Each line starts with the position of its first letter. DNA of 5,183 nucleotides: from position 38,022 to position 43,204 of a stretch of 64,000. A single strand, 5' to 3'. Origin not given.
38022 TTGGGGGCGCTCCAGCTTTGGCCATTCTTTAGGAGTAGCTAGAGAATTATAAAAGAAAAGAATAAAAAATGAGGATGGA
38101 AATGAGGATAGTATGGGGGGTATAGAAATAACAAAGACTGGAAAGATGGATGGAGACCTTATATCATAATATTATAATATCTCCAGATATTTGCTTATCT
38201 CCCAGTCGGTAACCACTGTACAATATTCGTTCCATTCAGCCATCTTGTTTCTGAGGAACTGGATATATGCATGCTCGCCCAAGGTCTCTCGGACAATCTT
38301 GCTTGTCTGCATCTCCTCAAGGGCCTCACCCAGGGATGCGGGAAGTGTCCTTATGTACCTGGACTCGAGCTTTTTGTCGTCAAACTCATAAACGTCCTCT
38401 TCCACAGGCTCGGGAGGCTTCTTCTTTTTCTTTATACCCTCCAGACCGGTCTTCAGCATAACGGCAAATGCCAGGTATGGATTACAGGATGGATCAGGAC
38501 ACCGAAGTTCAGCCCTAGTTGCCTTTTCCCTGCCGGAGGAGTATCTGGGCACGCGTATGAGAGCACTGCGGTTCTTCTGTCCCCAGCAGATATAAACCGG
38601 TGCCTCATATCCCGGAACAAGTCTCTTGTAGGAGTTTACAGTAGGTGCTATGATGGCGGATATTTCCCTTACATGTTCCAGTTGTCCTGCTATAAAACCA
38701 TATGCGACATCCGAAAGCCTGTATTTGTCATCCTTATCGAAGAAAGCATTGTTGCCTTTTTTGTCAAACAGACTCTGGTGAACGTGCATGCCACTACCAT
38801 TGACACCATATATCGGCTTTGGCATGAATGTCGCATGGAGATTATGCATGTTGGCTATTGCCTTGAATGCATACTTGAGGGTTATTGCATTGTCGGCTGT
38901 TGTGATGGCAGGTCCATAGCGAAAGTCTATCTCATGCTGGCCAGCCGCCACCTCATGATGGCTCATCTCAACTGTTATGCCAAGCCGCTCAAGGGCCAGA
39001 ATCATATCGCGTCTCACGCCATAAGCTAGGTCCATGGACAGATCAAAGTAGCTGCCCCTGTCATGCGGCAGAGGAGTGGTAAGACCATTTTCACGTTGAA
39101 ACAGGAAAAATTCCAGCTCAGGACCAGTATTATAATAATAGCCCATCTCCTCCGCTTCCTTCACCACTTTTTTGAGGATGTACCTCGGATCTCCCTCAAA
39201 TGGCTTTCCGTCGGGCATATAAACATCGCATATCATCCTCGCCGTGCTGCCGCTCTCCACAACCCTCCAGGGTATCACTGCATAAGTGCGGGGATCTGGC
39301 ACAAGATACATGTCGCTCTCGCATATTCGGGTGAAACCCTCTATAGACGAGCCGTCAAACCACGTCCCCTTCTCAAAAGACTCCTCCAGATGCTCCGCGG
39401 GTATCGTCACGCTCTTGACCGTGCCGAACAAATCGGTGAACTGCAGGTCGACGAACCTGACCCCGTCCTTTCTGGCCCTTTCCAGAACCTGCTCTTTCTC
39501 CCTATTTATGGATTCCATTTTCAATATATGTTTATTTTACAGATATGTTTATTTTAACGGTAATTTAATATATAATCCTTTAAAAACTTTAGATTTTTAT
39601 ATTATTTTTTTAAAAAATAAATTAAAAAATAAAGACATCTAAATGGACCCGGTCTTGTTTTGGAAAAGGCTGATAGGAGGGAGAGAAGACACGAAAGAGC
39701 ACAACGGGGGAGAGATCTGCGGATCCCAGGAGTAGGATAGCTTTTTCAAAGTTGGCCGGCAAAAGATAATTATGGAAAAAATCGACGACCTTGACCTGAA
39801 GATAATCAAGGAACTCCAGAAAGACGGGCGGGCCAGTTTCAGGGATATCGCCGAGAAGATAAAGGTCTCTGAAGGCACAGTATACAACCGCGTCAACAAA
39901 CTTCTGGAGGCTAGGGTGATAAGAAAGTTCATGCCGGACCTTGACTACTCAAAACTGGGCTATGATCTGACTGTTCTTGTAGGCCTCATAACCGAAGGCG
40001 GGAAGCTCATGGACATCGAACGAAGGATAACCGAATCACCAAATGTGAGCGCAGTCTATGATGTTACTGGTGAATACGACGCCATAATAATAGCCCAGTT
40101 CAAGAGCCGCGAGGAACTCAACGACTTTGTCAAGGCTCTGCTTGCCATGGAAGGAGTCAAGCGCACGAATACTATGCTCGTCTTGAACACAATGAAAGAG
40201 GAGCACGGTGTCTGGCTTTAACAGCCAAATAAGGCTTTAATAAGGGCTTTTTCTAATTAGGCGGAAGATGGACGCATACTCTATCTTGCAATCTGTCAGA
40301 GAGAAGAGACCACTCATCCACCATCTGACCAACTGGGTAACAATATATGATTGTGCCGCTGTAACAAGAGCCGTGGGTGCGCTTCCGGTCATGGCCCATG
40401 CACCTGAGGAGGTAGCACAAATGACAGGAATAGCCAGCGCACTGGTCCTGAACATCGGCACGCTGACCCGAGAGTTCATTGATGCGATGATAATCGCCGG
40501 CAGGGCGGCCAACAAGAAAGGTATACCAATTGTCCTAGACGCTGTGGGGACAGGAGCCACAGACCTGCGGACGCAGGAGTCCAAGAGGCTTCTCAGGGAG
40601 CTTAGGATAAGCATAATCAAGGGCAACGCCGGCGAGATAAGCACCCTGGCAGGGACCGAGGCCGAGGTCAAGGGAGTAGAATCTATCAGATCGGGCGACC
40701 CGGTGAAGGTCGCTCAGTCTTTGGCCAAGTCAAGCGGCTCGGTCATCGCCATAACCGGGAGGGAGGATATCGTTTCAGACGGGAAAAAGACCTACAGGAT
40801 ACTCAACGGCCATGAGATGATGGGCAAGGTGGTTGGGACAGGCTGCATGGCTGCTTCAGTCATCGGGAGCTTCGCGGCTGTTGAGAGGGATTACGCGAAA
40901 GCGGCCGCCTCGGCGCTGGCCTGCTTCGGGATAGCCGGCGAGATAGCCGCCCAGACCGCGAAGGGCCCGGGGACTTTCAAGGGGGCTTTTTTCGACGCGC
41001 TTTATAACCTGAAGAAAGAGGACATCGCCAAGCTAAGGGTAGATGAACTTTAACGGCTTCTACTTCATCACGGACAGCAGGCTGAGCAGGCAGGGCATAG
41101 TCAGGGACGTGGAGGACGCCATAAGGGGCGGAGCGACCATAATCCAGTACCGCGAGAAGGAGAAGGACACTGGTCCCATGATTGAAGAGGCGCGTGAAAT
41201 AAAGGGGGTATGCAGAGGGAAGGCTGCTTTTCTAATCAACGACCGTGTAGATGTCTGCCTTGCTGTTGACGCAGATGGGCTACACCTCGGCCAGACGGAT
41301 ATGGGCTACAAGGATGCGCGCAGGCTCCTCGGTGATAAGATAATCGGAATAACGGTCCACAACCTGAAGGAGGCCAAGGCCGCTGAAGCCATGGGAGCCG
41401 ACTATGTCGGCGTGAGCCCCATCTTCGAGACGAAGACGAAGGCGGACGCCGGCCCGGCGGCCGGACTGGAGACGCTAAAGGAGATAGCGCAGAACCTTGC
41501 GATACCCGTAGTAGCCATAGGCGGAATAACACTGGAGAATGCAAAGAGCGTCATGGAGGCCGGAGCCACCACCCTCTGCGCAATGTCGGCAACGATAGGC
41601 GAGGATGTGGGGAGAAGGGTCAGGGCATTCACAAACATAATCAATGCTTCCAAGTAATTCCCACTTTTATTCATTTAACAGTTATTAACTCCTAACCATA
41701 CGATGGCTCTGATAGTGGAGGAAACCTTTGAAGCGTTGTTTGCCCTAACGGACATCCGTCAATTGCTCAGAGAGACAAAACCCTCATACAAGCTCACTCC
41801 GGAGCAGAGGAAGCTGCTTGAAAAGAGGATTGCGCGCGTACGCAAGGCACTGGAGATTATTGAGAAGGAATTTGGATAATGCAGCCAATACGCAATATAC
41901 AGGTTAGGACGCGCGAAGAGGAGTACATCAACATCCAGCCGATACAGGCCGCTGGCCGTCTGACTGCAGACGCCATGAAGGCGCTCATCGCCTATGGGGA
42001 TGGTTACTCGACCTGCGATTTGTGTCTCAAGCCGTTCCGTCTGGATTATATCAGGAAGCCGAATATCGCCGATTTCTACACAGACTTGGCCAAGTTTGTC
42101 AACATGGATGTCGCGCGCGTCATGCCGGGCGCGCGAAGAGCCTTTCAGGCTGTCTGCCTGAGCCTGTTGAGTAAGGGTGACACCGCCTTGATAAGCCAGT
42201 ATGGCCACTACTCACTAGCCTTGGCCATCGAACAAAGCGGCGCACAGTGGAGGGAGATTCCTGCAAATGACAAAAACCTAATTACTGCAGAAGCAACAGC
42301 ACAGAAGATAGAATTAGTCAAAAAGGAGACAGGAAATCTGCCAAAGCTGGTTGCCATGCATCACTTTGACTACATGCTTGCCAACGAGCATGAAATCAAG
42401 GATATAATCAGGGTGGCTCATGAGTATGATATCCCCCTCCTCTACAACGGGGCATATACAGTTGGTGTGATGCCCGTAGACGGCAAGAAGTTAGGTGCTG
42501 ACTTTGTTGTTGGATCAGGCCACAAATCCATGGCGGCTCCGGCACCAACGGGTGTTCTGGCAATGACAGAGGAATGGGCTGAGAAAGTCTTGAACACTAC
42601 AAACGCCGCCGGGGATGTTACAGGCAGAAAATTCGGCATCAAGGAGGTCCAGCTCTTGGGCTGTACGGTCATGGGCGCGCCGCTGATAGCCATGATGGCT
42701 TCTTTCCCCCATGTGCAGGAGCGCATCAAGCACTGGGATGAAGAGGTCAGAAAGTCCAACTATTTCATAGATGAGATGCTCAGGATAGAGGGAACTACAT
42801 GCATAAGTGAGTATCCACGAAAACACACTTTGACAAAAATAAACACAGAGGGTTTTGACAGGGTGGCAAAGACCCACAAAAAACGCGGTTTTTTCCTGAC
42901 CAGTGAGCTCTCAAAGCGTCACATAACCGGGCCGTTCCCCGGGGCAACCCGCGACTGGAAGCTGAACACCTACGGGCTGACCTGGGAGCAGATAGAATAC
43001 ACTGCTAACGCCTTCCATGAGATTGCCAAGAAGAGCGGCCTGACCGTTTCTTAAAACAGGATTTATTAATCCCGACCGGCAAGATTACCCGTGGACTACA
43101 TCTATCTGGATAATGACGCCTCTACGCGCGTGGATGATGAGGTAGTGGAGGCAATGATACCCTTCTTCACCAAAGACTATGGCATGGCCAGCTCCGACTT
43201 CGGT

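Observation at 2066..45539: Candidate effector repertoire: dispersed orphans with polybasic leaders and protein-modifying enzyme folds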

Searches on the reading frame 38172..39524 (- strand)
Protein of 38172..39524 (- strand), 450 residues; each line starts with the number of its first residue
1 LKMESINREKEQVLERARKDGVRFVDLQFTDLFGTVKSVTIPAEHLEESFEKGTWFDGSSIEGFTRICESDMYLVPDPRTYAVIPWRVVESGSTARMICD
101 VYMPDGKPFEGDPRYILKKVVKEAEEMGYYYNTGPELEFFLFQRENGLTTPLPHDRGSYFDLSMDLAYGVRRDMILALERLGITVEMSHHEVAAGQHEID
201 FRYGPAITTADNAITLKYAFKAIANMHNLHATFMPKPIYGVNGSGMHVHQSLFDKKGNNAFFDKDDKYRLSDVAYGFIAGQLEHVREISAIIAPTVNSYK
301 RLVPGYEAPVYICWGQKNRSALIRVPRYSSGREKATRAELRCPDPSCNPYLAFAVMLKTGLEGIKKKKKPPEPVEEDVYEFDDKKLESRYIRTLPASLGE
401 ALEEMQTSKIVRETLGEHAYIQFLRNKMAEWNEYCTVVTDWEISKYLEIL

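Call 64: search_protein_families(library=pfam, proteins=[window:38172-39524:-], max_evalue=0.001)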
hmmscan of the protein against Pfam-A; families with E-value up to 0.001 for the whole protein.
window:38172-39524:- (450 aa): 2 families
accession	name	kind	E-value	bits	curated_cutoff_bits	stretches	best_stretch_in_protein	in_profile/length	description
PF00120.29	Gln-synt_C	-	1.9e-131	438.6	24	1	111-446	2-344/344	Glutamine synthetase, catalytic domain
PF03951.24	Gln-synt_N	-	1.1e-32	112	33.4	1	22-104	2-82/82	Glutamine synthetase, beta-Grasp domain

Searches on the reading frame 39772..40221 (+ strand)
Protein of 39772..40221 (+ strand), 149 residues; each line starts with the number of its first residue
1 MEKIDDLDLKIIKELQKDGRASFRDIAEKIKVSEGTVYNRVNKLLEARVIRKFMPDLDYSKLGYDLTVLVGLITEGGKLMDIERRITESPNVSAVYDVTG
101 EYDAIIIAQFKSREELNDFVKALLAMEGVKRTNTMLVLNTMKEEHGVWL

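Call 64: search_protein_families(library=pfam, proteins=[window:39772-40221:+], max_evalue=0.001)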
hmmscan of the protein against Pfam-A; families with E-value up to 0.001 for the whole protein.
window:39772-40221:+ (149 aa): 10 families
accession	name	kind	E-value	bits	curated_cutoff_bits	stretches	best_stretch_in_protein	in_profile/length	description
PF01037.27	AsnC_trans_reg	-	8.1e-17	61.3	25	1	74-140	5-73/73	Lrp/AsnC ligand binding domain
PF13404.12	HTH_AsnC-type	-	2.1e-16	59.9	27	1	4-44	1-41/42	AsnC-type helix-turn-helix domain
PF13412.12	HTH_24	-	4.6e-15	55.4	21.9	1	5-51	2-48/48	Winged helix-turn-helix DNA-binding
PF01022.26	HTH_5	-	4e-05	23.8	22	1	9-52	5-47/47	Bacterial regulatory protein, arsR family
PF08279.18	HTH_11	-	4e-05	23.8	25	1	9-47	3-42/55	HTH domain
PF22451.2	NirdL-like_HTH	-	4e-05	23.6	27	1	23-51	19-47/47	Siroheme decarboxylase NirDL-like HTH domain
PF12840.13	HTH_20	-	6.6e-05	23.3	27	1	9-51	7-49/51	Helix-turn-helix domain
PF01978.25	TrmB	-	0.00034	20.8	25.6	0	7-50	9-52/68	Sugar-specific transcriptional regulator TrmB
PF13518.12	HTH_28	-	0.00044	20.7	25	1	9-46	3-38/52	Helix-turn-helix domain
PF22482.2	AsnC_trans_reg_3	-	0.00045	20.7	24.4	1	80-144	25-89/95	PF0864 C-terminal dimeric alpha+beta barrel domain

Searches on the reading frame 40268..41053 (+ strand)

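Call 64: search_protein_families(library=pfam, proteins=[window:40268-41053:+], max_evalue=0.001)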
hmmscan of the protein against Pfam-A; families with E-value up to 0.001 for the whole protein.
window:40268-41053:+ (261 aa): 3 families
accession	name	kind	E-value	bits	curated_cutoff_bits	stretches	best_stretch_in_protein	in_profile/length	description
PF02110.20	HK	-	7.2e-81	271.6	27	1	7-251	1-247/247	Hydroxyethylthiazole kinase family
PF08543.17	Phos_pyr_kin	-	2.6e-06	27.4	27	1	62-218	65-226/246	Phosphomethylpyrimidine kinase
PF01256.23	Carb_kinase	-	1.5e-05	25.1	27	1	41-230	48-226/242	NAD(P)H-hydrate dehydratase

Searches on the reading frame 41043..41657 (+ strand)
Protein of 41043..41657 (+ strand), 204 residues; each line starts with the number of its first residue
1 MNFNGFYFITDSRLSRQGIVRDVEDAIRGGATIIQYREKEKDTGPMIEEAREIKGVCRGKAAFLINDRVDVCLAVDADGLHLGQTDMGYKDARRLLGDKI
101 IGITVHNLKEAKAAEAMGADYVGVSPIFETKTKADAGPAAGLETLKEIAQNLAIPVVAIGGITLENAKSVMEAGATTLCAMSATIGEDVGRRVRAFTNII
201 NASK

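Call 64: search_protein_families(library=pfam, proteins=[window:41043-41657:+], max_evalue=0.001)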
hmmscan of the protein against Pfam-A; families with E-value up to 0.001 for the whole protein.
window:41043-41657:+ (204 aa): 1 family
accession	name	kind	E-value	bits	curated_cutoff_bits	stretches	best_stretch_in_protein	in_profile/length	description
PF02581.23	TMP-TENI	-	5.6e-64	215.3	27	1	6-183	1-179/180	Thiamine monophosphate synthase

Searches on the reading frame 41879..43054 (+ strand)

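Call 64: search_protein_families(library=pfam, proteins=[window:41879-43054:+], max_evalue=0.001)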
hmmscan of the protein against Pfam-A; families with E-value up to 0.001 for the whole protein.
window:41879-43054:+ (391 aa): 3 families
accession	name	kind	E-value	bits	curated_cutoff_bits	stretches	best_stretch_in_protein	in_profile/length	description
PF05889.19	SepSecS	-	3.4e-24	85.7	21.1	1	80-364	78-353/389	O-phosphoseryl-tRNA(Sec) selenium transferase, SepSecS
PF00266.25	Aminotran_5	-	5.8e-21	75.3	21.5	1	83-327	68-320/371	Aminotransferase class-V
PF00155.27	Aminotran_1_2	-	1.3e-08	34.9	19.7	1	63-237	44-241/361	Aminotransferase class I and II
